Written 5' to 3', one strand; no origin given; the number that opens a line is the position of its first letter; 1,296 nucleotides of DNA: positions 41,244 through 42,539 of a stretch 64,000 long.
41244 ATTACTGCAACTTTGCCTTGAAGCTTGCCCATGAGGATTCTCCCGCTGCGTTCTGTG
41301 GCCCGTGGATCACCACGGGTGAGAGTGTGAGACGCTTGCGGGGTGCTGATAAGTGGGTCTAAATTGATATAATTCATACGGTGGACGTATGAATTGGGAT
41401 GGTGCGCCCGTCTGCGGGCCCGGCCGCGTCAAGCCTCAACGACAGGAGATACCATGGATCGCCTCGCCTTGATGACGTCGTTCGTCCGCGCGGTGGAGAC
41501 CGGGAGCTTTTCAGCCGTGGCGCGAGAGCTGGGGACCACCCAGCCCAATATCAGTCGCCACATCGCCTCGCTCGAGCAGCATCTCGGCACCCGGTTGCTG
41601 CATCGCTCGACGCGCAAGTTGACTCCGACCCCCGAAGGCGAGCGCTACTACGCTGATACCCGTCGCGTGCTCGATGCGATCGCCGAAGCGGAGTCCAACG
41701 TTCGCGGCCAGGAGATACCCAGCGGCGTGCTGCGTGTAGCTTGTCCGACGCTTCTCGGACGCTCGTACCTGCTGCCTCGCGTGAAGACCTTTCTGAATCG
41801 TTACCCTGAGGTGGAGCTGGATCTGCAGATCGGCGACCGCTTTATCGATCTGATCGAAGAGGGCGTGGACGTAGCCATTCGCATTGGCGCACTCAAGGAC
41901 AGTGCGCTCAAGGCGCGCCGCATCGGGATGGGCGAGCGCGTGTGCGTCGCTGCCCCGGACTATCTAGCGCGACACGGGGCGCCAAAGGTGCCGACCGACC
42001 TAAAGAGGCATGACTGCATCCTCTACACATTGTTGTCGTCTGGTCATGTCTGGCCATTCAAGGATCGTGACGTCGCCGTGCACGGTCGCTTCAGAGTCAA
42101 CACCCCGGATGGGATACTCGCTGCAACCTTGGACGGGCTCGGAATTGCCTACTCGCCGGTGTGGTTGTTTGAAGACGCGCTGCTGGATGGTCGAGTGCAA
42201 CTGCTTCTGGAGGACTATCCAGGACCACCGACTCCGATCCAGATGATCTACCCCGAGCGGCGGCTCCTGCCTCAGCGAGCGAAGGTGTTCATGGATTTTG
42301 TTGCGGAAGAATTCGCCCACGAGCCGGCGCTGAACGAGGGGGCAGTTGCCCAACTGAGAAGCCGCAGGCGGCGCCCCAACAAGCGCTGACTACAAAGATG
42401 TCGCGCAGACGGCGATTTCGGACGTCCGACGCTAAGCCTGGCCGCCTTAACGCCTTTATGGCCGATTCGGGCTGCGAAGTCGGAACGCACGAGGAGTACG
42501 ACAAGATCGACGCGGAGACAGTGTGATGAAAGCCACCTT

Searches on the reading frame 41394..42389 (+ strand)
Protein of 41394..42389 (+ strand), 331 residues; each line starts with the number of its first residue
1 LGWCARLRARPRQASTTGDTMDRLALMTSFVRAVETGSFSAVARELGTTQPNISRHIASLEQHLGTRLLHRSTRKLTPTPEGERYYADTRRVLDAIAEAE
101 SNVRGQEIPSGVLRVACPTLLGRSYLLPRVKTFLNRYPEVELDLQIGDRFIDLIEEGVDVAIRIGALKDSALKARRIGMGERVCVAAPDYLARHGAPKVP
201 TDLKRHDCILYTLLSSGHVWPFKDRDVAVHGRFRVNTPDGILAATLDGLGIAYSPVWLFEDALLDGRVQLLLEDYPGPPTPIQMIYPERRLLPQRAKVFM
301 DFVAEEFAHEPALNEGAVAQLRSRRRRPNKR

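Call 4: search_protein_families(library=pfam, proteins=[window:41394-42389:+], max_evalue=0.1)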
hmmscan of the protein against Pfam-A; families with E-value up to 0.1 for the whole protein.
window:41394-42389:+ (331 aa): 7 families
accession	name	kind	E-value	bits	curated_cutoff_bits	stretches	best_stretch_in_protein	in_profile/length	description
PF03466.25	LysR_substrate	-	1.9e-45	155.3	28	1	109-307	4-208/209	LysR substrate binding domain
PF00126.33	HTH_1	-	3.3e-22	78.7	26.6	1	26-83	3-60/60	Bacterial regulatory helix-turn-helix protein, lysR family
PF12840.13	HTH_20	-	0.0013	19.1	27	1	35-63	17-45/51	Helix-turn-helix domain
PF09339.16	HTH_IclR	-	0.0054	16.9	22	1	24-63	6-45/52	IclR helix-turn-helix domain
PF13601.12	HTH_34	-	0.035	14.7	27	1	23-62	2-40/80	Winged helix DNA-binding domain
PF01022.26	HTH_5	-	0.047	14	22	1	42-62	21-41/47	Bacterial regulatory protein, arsR family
PF12802.13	MarR_2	-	0.067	13.8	27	0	39-62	23-46/61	MarR family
